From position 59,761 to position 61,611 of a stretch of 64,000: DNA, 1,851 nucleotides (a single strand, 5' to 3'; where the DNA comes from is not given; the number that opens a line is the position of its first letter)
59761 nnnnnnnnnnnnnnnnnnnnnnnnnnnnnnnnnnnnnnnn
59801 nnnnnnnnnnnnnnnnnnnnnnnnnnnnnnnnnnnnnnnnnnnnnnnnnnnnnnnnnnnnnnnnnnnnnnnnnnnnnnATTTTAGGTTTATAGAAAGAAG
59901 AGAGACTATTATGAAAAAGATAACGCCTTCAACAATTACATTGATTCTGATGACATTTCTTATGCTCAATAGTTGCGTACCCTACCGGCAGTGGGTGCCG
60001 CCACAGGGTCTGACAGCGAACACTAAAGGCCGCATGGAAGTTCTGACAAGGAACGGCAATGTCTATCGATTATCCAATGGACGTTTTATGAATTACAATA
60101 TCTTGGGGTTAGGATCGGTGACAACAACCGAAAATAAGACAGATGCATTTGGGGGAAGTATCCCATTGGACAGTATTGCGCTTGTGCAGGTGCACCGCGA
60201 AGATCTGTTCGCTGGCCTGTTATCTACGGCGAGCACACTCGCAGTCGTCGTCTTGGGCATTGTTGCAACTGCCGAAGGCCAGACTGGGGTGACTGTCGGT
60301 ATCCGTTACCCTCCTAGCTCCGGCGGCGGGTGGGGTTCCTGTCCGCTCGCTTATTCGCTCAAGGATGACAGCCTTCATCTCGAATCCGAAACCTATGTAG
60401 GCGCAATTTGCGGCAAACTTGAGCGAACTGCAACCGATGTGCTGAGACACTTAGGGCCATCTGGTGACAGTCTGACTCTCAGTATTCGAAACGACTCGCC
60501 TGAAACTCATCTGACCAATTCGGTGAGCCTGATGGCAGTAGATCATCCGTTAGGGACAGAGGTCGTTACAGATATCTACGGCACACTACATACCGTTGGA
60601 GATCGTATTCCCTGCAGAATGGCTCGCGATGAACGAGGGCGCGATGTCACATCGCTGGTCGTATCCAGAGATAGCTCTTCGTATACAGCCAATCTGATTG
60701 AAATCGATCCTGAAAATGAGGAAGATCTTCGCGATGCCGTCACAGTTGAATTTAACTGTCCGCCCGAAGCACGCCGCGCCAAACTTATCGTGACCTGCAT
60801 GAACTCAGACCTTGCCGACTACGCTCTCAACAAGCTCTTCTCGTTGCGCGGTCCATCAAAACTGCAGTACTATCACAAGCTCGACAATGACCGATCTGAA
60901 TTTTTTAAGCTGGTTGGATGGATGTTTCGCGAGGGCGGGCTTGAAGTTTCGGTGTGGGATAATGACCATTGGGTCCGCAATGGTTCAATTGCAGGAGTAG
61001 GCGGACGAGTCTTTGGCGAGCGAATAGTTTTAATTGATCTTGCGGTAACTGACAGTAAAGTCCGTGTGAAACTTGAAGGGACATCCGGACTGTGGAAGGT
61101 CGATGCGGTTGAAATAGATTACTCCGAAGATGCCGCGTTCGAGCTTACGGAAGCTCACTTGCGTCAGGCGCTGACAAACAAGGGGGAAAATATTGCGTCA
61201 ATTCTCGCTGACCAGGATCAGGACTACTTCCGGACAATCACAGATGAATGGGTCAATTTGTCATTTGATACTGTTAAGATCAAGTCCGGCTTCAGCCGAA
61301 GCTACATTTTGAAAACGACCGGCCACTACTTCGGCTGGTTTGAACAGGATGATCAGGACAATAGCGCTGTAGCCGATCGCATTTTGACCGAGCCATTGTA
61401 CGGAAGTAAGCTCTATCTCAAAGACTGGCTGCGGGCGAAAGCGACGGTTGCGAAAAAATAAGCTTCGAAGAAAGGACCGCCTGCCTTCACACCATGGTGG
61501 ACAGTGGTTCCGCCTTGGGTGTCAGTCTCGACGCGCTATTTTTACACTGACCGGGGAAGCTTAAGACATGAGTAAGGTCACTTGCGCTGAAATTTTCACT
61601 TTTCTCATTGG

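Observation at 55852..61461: GAF-type sigma-54 activator divergently paired with a three-gene operon of uncharacterised envelope proteins (candidate undescribed system)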

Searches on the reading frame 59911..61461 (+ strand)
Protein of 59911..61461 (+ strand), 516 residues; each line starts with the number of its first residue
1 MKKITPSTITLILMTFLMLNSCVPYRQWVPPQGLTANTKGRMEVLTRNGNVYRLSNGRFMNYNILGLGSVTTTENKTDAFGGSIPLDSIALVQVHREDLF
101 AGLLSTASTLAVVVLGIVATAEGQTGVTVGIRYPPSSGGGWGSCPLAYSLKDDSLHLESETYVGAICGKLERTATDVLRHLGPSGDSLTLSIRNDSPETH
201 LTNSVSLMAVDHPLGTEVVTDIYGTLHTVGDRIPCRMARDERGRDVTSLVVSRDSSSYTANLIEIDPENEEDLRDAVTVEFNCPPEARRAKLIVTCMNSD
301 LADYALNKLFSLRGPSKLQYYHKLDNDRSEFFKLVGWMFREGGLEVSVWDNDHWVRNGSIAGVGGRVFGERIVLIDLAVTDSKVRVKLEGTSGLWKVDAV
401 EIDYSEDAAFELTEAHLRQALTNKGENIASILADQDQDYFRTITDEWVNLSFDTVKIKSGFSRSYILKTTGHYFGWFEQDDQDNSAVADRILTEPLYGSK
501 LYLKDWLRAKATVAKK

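Call 3: search_protein_families(library=pfam, proteins=[window:59911-61461:+], max_evalue=1)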
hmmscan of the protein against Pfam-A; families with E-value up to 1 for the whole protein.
window:59911-61461:+ (516 aa): 0 families

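Call 4: search_protein_families(library=ncbifam, proteins=[window:59911-61461:+], max_evalue=1)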
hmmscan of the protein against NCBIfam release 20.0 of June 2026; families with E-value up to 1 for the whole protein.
window:59911-61461:+ (516 aa): 0 families

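Call 7: search_protein_families(library=padloc, proteins=[window:59911-61461:+], max_evalue=1)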
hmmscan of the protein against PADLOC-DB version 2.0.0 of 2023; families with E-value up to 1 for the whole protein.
window:59911-61461:+ (516 aa): 0 families

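Call 8: search_solved_structures(query=window:59911-61461:+, max_evalue=10)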
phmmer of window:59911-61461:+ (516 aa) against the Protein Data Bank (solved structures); distinct sequences matched with E-value up to 10: 5.
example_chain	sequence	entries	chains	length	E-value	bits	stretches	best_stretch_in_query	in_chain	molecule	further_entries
2n57_A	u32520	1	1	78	0.39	12.4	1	170-233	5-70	Acyl carrier protein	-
7w54_A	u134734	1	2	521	0.52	12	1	45-102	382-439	Lpg2248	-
5ore_A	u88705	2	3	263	0.54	11.9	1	58-159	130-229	Octopine-binding periplasmic protein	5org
7f9x_A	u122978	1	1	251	0.58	11.8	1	45-102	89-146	LotA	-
7eel_A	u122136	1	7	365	1.5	10.5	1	35-132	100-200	Major capsid proteins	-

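Call 9: find_homologous_proteins(query=window:59911-61461:+)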
Query window:59911-61461:+ (516 aa): 6 proteins with E <= 0.001 among 8000 candidates.
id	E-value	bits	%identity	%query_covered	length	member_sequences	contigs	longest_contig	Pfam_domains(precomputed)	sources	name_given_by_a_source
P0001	1.2e-186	639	60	92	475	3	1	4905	-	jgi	jgi:hypothetical protein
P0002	1.4e-183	629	56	100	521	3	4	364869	-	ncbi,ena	-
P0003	5.3e-182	624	56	95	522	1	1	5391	-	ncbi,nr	ncbi:MAG: hypothetical protein NDJ18_08710 [candidate division Zixibacteria bacterium]|nr:hypothetic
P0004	3.5e-167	575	67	75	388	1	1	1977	-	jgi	jgi:hypothetical protein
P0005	2.5e-34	137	28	71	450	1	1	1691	-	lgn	-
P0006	5.3e-34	136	25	90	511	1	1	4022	-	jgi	jgi:hypothetical protein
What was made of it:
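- Tried and rejected: The word-indexed homologue search made gene 3 look like a six-member family (call 9).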

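Call 10: find_encoding_contigs(protein=window:59911-61461:+, flank=10000)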
Protein window:59911-61461:+ (516 aa): 21 contigs read that carry it; 6 places shown.
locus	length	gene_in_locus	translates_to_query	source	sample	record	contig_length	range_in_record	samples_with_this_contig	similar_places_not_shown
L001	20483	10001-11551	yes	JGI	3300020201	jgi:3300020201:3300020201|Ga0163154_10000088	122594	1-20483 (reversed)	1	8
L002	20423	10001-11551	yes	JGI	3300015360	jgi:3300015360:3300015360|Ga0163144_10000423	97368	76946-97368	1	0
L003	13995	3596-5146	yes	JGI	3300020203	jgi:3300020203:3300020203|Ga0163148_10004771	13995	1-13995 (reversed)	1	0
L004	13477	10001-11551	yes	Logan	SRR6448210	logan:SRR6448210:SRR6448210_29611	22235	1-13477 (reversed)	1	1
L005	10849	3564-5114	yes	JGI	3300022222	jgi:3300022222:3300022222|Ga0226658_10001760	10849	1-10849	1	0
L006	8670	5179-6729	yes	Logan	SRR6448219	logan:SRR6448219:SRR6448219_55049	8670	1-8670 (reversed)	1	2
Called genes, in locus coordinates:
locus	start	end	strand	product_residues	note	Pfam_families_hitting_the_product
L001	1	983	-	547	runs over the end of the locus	PF19335:HMBD, PF25917:BSH_RND (weak), PF25919:BSH_CusB, PF25973:BSH_CzcB, PF25869:3HB_CusB (faint), PF25954:Beta-barrel_RND_2, PF25975:CzcB_C, PF25989:YknX_C (weak)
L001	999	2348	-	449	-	PF02321:OEP (weak)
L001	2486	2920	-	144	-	-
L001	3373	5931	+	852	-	PF00069:Pkinase, PF07714:PK_Tyr_Ser-Thr, PF03109:ABC1 (weak), PF13431:TPR_17 (faint), PF00515:TPR_1 (faint), PF07719:TPR_2 (faint), PF21033:RMD1-3 (faint), PF13424:TPR_12 (faint)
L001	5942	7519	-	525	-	PF01590:GAF, PF13185:GAF_2, PF13492:GAF_3, PF00158:Sigma54_activat, PF14532:Sigma54_activ_2, PF07728:AAA_5 (weak), PF25601:AAA_lid_14, PF02954:HTH_8, +1 more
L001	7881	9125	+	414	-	-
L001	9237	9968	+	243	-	-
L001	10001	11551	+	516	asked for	-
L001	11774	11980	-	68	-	-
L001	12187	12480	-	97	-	PF01541:GIY-YIG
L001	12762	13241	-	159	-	-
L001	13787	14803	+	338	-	PF00595:PDZ, PF04495:GRASP55_65 (faint), PF13180:PDZ_2, PF14685:PDZ_Tricorn (faint), PF17820:PDZ_6, PF00595:PDZ, PF13180:PDZ_2, PF17820:PDZ_6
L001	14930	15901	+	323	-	PF02603:Hpr_kinase_N, PF07475:Hpr_kinase_C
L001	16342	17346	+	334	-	PF00180:Iso_dh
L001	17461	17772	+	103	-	-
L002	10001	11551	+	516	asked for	-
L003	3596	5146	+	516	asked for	-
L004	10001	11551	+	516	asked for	-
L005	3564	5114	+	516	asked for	-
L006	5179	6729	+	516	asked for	-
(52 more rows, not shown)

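Call 11: find_encoding_contigs(protein=P0002, flank=8000, max_places=3)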
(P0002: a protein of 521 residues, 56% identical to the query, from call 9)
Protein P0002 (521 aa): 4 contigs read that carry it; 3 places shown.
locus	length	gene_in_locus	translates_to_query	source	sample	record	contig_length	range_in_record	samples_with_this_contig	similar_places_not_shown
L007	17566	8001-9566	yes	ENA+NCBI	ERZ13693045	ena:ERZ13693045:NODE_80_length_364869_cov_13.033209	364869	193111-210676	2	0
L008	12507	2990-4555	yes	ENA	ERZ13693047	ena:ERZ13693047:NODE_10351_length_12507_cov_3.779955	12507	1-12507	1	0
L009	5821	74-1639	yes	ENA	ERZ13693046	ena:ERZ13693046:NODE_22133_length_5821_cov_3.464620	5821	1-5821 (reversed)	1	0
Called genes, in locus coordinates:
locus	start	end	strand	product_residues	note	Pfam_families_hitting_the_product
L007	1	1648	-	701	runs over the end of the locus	PF07494:Reg_prop (faint)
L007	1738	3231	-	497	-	PF20154:LNT_N, PF00795:CN_hydrolase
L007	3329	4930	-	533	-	PF01676:Metalloenzyme, PF06415:iPGM_N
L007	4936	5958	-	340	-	PF00586:AIRS, PF02769:AIRS_C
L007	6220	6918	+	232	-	PF02678:Pirin, PF07883:Cupin_2 (faint), PF17954:Pirin_C_2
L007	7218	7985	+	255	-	-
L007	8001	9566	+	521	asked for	-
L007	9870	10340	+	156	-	-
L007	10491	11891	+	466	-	PF00072:Response_reg, PF00158:Sigma54_activat, PF14532:Sigma54_activ_2, PF07728:AAA_5 (weak), PF25601:AAA_lid_14, PF02954:HTH_8 (weak)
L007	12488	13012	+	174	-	PF01844:HNH, PF13395:HNH_4 (weak), PF14279:HNH_5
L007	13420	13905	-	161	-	PF13463:HTH_27 (faint), PF22381:Staph_reg_Sar_Rot, PF12802:MarR_2, PF01047:MarR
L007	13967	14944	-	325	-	PF01479:S4, PF00849:PseudoU_synth_2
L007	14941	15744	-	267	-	PF00398:RrnaAD, PF13649:Methyltransf_25 (weak)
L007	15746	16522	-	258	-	PF01026:TatD_DNase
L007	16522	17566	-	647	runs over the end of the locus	PF00133:tRNA-synt_1, PF01406:tRNA-synt_1e (weak), PF09334:tRNA-synt_1g, PF00133:tRNA-synt_1, PF01406:tRNA-synt_1e (weak), PF01588:tRNA_bind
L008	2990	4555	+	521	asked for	-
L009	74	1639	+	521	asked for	-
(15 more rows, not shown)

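Call 12: find_encoding_contigs(protein=P0006, flank=8000, max_places=3)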
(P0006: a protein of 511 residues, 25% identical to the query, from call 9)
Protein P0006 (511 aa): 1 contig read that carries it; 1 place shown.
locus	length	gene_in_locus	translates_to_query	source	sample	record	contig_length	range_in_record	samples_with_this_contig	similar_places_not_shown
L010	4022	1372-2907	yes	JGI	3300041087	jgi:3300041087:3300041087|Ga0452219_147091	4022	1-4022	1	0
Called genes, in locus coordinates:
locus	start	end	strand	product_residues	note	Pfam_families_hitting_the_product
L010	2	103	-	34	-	?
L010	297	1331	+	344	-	-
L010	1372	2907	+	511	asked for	-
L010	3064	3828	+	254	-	-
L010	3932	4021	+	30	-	?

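Call 13: find_encoding_contigs(protein=P0003, flank=8000, max_places=3)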
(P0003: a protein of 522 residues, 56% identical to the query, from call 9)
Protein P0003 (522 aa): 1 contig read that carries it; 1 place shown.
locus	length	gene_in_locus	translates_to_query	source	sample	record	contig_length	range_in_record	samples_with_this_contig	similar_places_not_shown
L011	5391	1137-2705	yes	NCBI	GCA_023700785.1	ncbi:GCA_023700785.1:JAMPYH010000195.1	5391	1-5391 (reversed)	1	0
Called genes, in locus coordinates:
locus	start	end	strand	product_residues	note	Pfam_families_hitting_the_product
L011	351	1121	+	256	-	-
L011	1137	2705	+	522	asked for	-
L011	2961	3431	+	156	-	-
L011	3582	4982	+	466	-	PF00072:Response_reg, PF00158:Sigma54_activat, PF14532:Sigma54_activ_2, PF07728:AAA_5 (weak), PF25601:AAA_lid_14, PF02954:HTH_8 (weak)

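Call 26: predict_structure(alignment_id=A1)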
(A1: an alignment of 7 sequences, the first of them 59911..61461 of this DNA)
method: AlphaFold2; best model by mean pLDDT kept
length: 516 residues; sequences in the alignment: 7
mean_pLDDT: 73.3   pTM: 0.65
mean pLDDT of the five models: 73.3, 70.9, 68.9, 62.1, 57.3
residues with pLDDT >= 90: 110; 70-90: 254; 50-70: 70; < 50: 82
segments of 3 or more residues with pLDDT < 50: 1-27, 96-143, 511-516
pLDDT, mean of each block of 10 residues (from residue 1): 41 37 43 67 80 84 86 81 83 54 30 29 26 25 69 78 60 82 87 77 89 93 88 93 90 74 73 88 88 86 70 75 79 79 86 87 73 81 89 86 93 93 89 72 83 90 91 61 77 72 56 38
secondary structure, 60 per line:
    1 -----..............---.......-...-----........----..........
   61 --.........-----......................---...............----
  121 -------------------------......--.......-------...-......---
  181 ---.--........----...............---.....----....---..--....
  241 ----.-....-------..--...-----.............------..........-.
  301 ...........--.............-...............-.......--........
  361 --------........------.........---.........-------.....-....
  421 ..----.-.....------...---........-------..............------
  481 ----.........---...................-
elements in order: H6-19 E23-29 E39-46 E51-60 E63-71 E77-85 E89-98 H102-116 E146-151 E154-160 E172-177 E187-194 E199-213 E217-221 E226-229 E237-240 H247-250 H270-273 E274-282 E289-298 H300-311 H314-326 H328-342 E344-350 E353-360 E369-376 E383-391 E395-403 E411-415 E417-422 H429-433 E440-442 E446-453 E461-474 H485-493 H497-515
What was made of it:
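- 59911..61461 (+): Gene 3 (G3): 516-aa protein. In order it has a lipoprotein signal (Cys22), a small beta-domain (23-98), a TM-like helix (97-122), a Gly/Ser linker, an invariant S143-C144-P145 motif, and a C-terminal beta-sandwich-rich domain (146-510). AF2 model pLDDT 73, pTM 0.65 (call 26).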

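Call 27: search_protein_representatives(alignment_id=A1)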
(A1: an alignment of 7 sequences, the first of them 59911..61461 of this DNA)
Query: 7 sequences, 516 profile positions. Proteins with E-value up to 0.001 (for the whole library): 4094; up to 1e-10: 2467; up to 1e-30: 1231. The best 150 are listed.
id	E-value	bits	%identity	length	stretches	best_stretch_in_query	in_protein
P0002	2.1e-261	884.5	-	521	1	1-516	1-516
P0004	3.1e-208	709.1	-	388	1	127-514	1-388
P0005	1.7e-181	620.9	-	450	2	100-516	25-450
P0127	1.0e-137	476.4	-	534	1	7-513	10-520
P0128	4.4e-136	471.1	-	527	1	7-512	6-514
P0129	6.8e-131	453.9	-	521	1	9-514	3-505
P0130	9.6e-129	446.8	-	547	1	4-511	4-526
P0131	9.2e-127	440.3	-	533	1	11-509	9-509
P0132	2.1e-122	425.9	-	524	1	6-512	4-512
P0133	2.6e-121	422.3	-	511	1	8-508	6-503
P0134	3.8e-120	418.5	-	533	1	11-509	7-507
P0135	1.0e-119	417.1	-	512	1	7-509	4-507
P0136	6.5e-118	411.1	-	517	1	5-508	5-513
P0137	2.1e-117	409.4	-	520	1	12-507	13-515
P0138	2.4e-116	405.9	-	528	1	9-511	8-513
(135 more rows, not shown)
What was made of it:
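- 59911..61461 (+): An exhaustive profile search gives 4094 cluster representatives at E<=1e-3 and 1231 at E<=1e-30 (call 27).
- Tried and rejected: The exhaustive search corrected this to thousands (call 27).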

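Call 35: fold_search(model_id=the predicted structure, library=pdb)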
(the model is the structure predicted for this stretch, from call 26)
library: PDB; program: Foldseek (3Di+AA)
matches with E <= 10: 1524; with E <= 0.001: 21
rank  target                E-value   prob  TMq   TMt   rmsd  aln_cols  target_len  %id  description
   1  6a48                  1.2e-04  0.91  0.16  0.13  21.6       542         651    7  Crystal structure of reelin N-terminal region (released 2019-06-19)
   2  6qev_B                1.9e-04  0.87  0.18  0.08  25.4       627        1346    9  EngBF DARPin Fusion 4b B6 (released 2019-11-06)
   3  7r1e_A                2.1e-04  0.91  0.19  0.16  24.8       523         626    8  Mosquitocidal Cry11Ba determined at pH 10.4 from naturally-occurring nanocrystals by Serial femtosecond crystallograph (released 2022-07-27)
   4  2qbx_A                2.2e-04  1.00  0.18  0.47  14.8       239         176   15  EphB2/SNEW Antagonistic Peptide Complex (released 2007-11-06)
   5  6w98_A                2.6e-04  0.66  0.15  0.07  23.8       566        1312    9  Single-Particle Cryo-EM Structure of Arabinofuranosyltransferase AftD from Mycobacteria (released 2020-05-13)
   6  3nru_D                2.7e-04  1.00  0.17  0.49  11.3       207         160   10  Ligand binding domain of EPHA7 (released 2010-12-08)
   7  4qaw_C                3.4e-04  0.98  0.16  0.15  20.7       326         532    6  Structure of modular Xyn30D from Paenibacillus barcinonensis (released 2014-10-08)
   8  1shw_B                4.1e-04  1.00  0.18  0.47   9.1       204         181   12  EphB2 / EphrinA5 Complex Structure (released 2004-05-18)
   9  3nru_H                4.4e-04  1.00  0.16  0.47  11.4       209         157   10  Ligand binding domain of EPHA7 (released 2010-12-08)
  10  7r1e_B                5.4e-04  0.77  0.17  0.15  24.7       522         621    8  Mosquitocidal Cry11Ba determined at pH 10.4 from naturally-occurring nanocrystals by Serial femtosecond crystallograph (released 2022-07-27)
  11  2zai_D                5.7e-04  0.23  0.10  0.10  19.5       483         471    7  Crystal structure of the soluble domain of STT3 from P. furiosus (released 2007-12-11)
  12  3nru_B                6.0e-04  1.00  0.16  0.47  10.8       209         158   10  Ligand binding domain of EPHA7 (released 2010-12-08)
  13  4ind_A                6.0e-04  0.44  0.12  0.16  28.3       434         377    8  The Triple Jelly Roll Fold and Turret Assembly in an Archaeal Virus (released 2013-01-23)
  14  5ta1                  7.0e-04  0.96  0.16  0.13  14.0       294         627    7  Crystal structure of BuGH86wt (released 2017-09-13)
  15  6sh9_B                7.4e-04  0.75  0.18  0.08  25.9       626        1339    8  EngBF DARPin Fusion 4b D12 (released 2019-11-06)
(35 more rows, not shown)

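Call 43: search_solved_structures(query=A1, max_evalue=10)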
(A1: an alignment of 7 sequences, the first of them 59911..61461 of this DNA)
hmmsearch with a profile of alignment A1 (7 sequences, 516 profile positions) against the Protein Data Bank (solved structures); distinct sequences matched with E-value up to 10: 0.

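Call 57: search_protein_families(library=pfam, alignment_id=A3, max_evalue=10)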
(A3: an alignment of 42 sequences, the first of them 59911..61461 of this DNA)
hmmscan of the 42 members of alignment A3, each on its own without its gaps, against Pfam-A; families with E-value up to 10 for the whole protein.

A. member 1, window:59911-61461:+ (516 aa): 0 families

B. families by the number of members that match (of 42 scanned): 17 families
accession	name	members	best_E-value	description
PF01423.28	LSM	2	0.013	LSM domain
PF25799.1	prePAAR_I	2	0.028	Class I prePAAR effector Rhs1 motif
PF14682.11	SPOB_ab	1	0.022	Sporulation initiation phospho-transferase B, C-terminal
PF07494.17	Reg_prop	1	0.031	Two component regulator propeller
PF02116.20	STE2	1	0.044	Fungal pheromone mating factor STE2 GPCR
PF01132.26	EFP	1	0.073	Elongation factor P (EF-P) OB domain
PF24720.1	DUF7673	1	0.076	Family of unknown function (DUF7673)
PF12845.12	TBD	1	0.079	TBD domain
PF21721.2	Gp38_N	1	0.18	Phage tail fibre adhesin Gp38 N-terminal domain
PF10031.14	DUF2273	1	0.24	Small integral membrane protein (DUF2273)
PF20101.4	DUF6491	1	0.26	Family of unknown function (DUF6491)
PF20084.4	TrbK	1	0.26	Conjugative transfer region protein TrbK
PF09719.15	C_GCAxxG_C_C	1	0.27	Putative redox-active protein (C_GCAxxG_C_C)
PF14321.11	DUF4382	1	0.28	Domain of unknown function (DUF4382)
PF05608.18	RTE1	1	0.32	RTE1-like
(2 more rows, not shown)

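Call 79: search_protein_families(library=pfam, proteins=[L007:10491-11891:+, L007:9870-10340:+], max_evalue=0.0001)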
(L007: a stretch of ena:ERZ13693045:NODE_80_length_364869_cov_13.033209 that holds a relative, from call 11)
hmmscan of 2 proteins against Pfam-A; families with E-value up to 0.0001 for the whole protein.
L007:10491-11891:+ (466 aa): 9 families
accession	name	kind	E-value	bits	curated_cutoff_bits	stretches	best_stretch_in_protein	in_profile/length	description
PF00158.32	Sigma54_activat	-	1e-72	243.7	20.2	1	142-308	1-167/168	Sigma-54 interaction domain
PF00072.30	Response_reg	-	1.5e-34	119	30.2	1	4-113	1-110/111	Response regulator receiver domain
PF25601.1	AAA_lid_14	-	9.1e-28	96.4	27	1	314-391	1-78/87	AAA+ ATPase lid domain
PF14532.12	Sigma54_activ_2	-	5.2e-22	79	25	1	143-313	1-138/138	Sigma-54 interaction domain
PF07728.20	AAA_5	-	1.5e-07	31.9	22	1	166-284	2-123/139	AAA domain (dynein-related subfamily)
PF02954.25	HTH_8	-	8.7e-07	29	22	1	411-449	4-42/42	Bacterial regulatory protein, Fis family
PF13191.12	AAA_16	-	1.2e-05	26.3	32.6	0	143-202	3-63/167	AAA ATPase domain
PF00004.35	AAA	-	2.5e-05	25.2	21.2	0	166-286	1-111/131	ATPase family associated with various cellular activities (AAA)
PF07724.20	AAA_2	-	5.9e-05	23.6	27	0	164-295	4-136/166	AAA domain (Cdc48 subfamily)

L007:9870-10340:+ (156 aa): 0 families

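Call 83: find_encoding_contigs(protein=P0001, flank=6000, max_places=3)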
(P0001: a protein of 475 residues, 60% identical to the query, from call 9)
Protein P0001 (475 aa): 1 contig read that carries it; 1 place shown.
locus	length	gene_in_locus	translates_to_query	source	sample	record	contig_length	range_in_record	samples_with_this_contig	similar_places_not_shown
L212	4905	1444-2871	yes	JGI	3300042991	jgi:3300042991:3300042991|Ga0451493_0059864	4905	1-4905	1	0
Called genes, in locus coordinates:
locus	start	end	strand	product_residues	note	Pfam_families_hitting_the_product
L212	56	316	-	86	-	-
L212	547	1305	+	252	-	-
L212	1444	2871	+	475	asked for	-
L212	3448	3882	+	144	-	-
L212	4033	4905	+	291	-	?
